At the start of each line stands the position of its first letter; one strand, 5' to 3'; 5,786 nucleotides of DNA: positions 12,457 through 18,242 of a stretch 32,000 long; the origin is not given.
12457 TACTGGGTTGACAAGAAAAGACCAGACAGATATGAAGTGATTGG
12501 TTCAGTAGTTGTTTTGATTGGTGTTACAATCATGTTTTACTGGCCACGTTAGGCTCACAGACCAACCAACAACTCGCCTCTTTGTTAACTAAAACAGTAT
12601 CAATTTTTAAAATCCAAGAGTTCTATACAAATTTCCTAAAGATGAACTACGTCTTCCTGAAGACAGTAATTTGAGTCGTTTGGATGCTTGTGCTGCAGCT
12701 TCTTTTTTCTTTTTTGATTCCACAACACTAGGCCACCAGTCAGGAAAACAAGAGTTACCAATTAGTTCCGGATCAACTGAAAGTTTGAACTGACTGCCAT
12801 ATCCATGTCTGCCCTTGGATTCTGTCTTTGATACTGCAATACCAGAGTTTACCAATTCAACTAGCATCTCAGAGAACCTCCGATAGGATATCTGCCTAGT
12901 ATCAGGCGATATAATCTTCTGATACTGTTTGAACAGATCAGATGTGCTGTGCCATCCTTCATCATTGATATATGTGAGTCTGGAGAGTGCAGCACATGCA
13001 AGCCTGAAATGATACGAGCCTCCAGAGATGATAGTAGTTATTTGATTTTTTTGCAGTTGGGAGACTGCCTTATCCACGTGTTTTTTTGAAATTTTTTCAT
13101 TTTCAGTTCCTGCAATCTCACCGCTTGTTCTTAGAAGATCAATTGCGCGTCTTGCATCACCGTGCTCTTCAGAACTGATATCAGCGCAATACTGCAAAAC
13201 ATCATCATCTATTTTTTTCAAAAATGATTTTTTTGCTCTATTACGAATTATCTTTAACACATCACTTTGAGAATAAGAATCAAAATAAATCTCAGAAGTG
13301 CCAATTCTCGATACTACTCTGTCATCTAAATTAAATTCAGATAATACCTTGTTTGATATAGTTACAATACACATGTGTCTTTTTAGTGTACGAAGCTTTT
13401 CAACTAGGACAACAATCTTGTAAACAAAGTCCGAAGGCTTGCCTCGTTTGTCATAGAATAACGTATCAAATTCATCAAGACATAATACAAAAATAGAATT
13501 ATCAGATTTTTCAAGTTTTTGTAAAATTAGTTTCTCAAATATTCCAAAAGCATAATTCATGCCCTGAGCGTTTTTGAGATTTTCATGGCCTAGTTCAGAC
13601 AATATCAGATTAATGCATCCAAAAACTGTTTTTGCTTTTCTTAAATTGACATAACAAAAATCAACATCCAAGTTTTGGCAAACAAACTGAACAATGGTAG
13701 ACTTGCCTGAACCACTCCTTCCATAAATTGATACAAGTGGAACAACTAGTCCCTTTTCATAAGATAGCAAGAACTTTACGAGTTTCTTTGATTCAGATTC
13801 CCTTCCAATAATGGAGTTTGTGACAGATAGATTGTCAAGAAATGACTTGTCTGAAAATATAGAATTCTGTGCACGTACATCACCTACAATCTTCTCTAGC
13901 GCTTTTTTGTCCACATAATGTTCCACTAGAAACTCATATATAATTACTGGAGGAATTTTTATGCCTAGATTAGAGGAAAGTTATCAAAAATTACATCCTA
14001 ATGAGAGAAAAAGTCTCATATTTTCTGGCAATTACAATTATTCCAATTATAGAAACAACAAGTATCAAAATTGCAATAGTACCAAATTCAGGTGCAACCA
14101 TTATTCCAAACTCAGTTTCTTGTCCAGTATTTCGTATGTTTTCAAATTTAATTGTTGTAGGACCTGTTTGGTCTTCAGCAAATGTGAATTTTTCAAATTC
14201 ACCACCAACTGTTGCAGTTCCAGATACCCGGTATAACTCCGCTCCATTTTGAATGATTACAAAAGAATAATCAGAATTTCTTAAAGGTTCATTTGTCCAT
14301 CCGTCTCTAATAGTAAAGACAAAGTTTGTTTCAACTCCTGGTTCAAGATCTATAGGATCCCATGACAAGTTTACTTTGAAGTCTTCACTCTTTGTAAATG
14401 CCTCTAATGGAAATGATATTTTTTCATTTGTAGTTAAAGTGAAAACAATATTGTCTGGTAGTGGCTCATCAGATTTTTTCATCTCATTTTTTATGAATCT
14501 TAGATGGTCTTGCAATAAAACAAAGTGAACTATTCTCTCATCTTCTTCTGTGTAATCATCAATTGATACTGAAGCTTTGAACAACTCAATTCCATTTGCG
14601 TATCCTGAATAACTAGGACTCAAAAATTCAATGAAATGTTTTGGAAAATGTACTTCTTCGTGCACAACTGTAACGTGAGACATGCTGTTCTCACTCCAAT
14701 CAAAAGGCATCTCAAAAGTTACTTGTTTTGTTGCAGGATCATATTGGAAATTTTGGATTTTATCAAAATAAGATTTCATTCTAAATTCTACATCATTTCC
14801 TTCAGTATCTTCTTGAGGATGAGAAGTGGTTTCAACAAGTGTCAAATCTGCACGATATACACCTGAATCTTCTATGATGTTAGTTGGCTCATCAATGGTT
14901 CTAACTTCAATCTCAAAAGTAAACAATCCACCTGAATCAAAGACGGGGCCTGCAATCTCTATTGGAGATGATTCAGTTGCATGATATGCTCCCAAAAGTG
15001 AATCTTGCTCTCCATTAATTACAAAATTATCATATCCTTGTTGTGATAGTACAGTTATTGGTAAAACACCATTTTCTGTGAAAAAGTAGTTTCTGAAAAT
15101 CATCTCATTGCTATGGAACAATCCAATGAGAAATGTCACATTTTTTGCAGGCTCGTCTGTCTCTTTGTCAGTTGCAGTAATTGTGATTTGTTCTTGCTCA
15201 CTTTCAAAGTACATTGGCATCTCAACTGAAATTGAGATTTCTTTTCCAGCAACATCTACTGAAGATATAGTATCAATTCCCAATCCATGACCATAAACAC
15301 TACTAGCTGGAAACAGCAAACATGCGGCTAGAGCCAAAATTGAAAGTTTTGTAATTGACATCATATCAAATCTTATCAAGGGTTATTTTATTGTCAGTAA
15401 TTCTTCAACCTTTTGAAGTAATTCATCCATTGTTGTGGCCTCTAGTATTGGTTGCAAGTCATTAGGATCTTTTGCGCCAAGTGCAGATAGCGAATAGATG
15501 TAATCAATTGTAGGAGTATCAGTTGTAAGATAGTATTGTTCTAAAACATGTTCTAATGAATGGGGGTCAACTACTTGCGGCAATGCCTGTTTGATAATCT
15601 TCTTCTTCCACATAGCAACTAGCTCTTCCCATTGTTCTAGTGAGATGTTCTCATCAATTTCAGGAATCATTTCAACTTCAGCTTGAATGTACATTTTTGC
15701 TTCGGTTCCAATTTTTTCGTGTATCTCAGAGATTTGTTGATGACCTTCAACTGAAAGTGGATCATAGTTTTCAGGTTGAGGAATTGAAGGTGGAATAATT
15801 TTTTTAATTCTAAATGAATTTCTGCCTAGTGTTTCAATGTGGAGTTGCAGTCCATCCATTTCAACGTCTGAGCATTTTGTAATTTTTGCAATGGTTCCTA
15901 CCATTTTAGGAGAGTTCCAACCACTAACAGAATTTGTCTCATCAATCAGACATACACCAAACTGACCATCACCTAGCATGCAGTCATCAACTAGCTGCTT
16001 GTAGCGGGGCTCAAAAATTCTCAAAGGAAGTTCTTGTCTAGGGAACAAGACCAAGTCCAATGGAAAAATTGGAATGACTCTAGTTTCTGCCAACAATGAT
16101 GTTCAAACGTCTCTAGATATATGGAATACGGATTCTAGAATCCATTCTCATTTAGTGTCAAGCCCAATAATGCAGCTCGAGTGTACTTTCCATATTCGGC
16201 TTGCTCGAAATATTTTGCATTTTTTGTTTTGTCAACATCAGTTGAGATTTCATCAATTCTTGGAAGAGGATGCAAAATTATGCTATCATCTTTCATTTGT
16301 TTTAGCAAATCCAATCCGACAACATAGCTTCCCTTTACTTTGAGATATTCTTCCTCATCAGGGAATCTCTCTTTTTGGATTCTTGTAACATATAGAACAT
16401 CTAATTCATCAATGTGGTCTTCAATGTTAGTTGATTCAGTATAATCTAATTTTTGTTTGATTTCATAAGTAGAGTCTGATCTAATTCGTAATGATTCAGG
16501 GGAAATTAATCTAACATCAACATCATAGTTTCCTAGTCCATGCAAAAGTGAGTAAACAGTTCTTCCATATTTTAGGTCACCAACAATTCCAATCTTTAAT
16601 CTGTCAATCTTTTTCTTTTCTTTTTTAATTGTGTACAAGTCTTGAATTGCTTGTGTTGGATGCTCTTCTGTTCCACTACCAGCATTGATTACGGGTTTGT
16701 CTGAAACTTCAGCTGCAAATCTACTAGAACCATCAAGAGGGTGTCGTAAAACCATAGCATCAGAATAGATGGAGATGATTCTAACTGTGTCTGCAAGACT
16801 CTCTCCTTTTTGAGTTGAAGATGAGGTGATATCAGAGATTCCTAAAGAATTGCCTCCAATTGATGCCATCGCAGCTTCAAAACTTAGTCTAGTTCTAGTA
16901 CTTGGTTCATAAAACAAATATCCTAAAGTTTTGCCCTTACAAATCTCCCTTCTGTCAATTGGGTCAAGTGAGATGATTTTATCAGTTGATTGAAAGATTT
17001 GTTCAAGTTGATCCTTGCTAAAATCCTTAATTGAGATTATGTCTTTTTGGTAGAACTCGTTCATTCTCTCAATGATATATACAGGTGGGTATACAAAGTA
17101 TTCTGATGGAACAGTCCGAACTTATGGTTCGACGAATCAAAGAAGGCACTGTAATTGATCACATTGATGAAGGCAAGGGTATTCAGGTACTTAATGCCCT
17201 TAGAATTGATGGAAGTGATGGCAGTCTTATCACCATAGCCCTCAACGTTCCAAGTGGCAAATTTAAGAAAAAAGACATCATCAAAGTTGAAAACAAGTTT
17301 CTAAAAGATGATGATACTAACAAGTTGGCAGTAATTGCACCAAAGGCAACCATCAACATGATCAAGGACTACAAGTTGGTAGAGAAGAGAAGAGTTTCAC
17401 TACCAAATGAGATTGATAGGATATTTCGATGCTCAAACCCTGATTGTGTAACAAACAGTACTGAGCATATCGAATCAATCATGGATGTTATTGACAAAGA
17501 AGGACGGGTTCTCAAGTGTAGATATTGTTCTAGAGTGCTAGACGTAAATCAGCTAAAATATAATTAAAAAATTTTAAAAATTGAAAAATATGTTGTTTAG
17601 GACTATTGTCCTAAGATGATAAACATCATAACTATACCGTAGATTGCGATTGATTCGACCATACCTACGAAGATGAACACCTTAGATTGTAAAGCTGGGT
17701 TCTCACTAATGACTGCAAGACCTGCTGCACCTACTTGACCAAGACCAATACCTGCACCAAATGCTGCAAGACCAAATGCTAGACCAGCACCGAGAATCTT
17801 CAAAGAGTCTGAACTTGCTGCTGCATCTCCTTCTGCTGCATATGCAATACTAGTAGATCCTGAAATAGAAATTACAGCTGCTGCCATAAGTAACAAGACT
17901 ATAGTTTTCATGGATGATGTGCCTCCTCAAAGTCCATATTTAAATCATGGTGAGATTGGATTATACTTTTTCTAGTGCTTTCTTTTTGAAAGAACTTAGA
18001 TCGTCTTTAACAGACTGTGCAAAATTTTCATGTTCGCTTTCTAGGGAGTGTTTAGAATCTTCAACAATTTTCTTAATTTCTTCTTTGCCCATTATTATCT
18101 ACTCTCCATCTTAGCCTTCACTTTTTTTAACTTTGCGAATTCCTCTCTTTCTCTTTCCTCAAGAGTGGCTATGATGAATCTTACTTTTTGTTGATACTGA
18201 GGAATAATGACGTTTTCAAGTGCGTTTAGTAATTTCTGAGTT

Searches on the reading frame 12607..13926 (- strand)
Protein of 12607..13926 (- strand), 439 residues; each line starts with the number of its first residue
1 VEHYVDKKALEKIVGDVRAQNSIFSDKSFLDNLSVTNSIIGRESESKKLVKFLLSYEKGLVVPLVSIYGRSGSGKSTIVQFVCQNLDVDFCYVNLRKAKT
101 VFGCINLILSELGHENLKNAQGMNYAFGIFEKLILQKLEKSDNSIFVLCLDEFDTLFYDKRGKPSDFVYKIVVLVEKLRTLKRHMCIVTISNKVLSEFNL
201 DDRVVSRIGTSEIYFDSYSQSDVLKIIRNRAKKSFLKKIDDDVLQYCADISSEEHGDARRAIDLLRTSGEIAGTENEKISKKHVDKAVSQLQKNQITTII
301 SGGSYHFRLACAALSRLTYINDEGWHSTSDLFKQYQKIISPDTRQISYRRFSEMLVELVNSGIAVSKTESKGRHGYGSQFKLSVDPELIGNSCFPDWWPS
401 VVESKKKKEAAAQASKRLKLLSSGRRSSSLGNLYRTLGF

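Call 29: search_protein_families(library=ncbifam, max_evalue=0.1, proteins=[window:12607-13926:-])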
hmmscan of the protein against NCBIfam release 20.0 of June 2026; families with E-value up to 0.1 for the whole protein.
window:12607-13926:- (439 aa): 29 families (the best 25 are shown)
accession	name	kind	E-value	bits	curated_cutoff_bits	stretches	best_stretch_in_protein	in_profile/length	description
TIGR02928.1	TIGR02928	subfamily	1.6e-62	211.5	181.3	1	23-382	1-366/366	orc1/cdc6 family replication initiation protein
NF001625.0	PRK00411.1-3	equivalog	1.6e-50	172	501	1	7-396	4-396/415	ORC1-type DNA replication protein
NF001624.0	PRK00411.1-2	subfamily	1.3e-28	99.9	354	1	21-389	11-368/374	ORC1-type DNA replication protein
NF001623.0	PRK00411.1-1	equivalog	2.2e-25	89.3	311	1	9-386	3-391/411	ORC1-type DNA replication protein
NF001626.0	PRK00411.1-5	equivalog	4.9e-22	78.3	417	1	20-389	13-370/374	ORC1-type DNA replication protein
NF001679.0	PRK00440.1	equivalog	1.3e-05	24.5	303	1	181-340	123-274/322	replication factor C small subunit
NF003229.0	PRK04195.1-5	equivalog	0.00017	20.5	280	1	38-270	18-213/413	replication factor C large subunit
NF008381.0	PRK11176.1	equivalog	0.00097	17.6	867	1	44-93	354-400/582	lipid A ABC transporter ATP-binding protein/permease MsbA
NF000868.0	PRK00080.1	equivalog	0.0015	17.5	282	1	213-292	175-251/330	Holliday junction branch migration DNA helicase RuvB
TIGR02203.1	MsbA_lipidA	equivalog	0.0023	16.5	602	1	44-85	344-382/572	lipid A export permease/ATP-binding protein MsbA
TIGR03608.1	L_ocin_972_ABC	subfamily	0.0032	16.9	254.85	1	48-93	13-55/206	putative bacteriocin export ABC transporter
TIGR03922.1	T7SS_EccA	equivalog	0.0074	14.9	466.65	1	147-266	378-506/557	type VII secretion AAA-ATPase EccA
NF041065.1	DpdH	equivalog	0.0077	14.7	450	1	42-118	46-127/1014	protein DpdH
NF010068.0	PRK13548.1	equivalog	0.014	14.5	261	1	64-97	33-66/261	heme ABC transporter ATP-binding protein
NF004018.0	PRK05480.1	equivalog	0.02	14.4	180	1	64-267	8-200/210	uridine kinase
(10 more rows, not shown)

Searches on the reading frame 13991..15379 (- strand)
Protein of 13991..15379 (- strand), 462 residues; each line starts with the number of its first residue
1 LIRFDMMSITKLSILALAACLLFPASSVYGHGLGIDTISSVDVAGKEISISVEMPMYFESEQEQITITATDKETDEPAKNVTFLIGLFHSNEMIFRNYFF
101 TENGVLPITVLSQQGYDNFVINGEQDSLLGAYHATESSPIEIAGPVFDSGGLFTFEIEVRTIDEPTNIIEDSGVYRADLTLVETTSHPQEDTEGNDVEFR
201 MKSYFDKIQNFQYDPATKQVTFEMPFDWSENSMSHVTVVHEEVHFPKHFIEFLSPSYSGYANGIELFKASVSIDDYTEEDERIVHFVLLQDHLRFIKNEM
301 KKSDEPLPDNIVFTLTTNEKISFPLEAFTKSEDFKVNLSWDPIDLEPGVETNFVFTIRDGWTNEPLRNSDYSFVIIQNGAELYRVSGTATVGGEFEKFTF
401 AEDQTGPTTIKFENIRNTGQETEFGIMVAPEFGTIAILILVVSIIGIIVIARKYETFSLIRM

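Call 29: search_protein_families(library=ncbifam, max_evalue=0.1, proteins=[window:13991-15379:-])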
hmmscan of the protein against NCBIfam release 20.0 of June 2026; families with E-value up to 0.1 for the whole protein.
window:13991-15379:- (462 aa): 2 families
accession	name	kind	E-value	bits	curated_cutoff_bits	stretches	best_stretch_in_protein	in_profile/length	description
TIGR04296.1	PEFG-CTERM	domain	3.9e-11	42.4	25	1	428-455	1-28/30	PEFG-CTERM sorting domain-containing protein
TIGR03024.1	arch_PEF_CTERM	domain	0.054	13.7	23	0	430-451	2-21/25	PEF-CTERM sorting domain-containing protein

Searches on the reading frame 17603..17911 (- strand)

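Call 10: search_protein_families(library=pfam, proteins=[window:17603-17911:-])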
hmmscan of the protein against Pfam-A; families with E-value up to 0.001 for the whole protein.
window:17603-17911:- (102 aa): 1 family
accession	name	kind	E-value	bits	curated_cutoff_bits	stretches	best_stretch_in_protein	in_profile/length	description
PF00137.26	ATP-synt_C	-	4.5e-18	65.7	24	1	40-99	1-60/60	ATP synthase subunit C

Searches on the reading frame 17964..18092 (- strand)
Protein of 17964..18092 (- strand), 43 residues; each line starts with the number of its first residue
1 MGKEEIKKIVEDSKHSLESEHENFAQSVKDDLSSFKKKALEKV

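Call 40: search_protein_families(library=pfam, max_evalue=10, proteins=[window:17964-18092:-])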
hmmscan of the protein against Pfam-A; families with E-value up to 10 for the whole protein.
seq(43 aa): 0 families

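Call 67: search_solved_structures(query=A1, max_evalue=10, show_alignments=2)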
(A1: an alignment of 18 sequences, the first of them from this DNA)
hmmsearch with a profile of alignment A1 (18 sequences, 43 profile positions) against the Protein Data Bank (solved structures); distinct sequences matched with E-value up to 10: 19.
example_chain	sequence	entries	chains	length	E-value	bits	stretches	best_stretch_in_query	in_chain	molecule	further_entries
7x9s_B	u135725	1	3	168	0.046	17.2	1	1-30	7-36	Motility gene repressor MogR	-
3fdq_A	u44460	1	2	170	0.047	17.2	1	1-30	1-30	Motility gene repressor mogR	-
6zu5_LZ0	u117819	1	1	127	0.058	16.9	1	11-42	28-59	eL27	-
5mq4_A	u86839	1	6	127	0.11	16.1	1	14-41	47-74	Protein kinase C-binding protein 1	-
9wv4_B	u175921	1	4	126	0.11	16.1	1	14-41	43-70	MYND-type zinc finger-containing chromatin reader ZMYND8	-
2k6o_A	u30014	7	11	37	0.22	15.1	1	8-33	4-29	Cathelicidin antimicrobial peptide | Antibacterial peptide LL-37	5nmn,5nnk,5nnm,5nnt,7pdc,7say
5lyn_A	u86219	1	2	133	0.23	15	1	11-38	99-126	Small glutamine-rich tetratricopeptide repeat-containing protein 2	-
6w90_A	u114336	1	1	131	0.49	14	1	1-32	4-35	NTF2 fold protein loop-helix-loop design NT-9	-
3vbf_D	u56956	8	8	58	0.5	13.9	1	14-30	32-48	Genome Polyprotein, capsid protein VP4 | Polyprotein | VP4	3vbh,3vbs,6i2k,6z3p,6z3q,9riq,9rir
8hdv_A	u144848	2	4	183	0.64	13.6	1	2-25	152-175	De novo design cavitated protein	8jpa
3zfe_D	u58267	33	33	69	0.71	13.4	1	14-30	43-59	VP4 | Capsid protein VP4 | Capsid protein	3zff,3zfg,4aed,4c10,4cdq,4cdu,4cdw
7pzy_V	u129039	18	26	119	0.8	13.3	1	14-42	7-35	Ribosomal 40S subunit protein S20 | Ribosomal protein S10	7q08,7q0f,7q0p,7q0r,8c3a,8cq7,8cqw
6diz_D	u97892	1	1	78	0.91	13.1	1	14-30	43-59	VP4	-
9eho_B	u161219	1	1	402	1.4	12.5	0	32-43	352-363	60S ribosomal protein L3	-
9llv_A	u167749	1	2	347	1.6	12.3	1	11-38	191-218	Small glutamine-rich tetratricopeptide repeat-containing protein 2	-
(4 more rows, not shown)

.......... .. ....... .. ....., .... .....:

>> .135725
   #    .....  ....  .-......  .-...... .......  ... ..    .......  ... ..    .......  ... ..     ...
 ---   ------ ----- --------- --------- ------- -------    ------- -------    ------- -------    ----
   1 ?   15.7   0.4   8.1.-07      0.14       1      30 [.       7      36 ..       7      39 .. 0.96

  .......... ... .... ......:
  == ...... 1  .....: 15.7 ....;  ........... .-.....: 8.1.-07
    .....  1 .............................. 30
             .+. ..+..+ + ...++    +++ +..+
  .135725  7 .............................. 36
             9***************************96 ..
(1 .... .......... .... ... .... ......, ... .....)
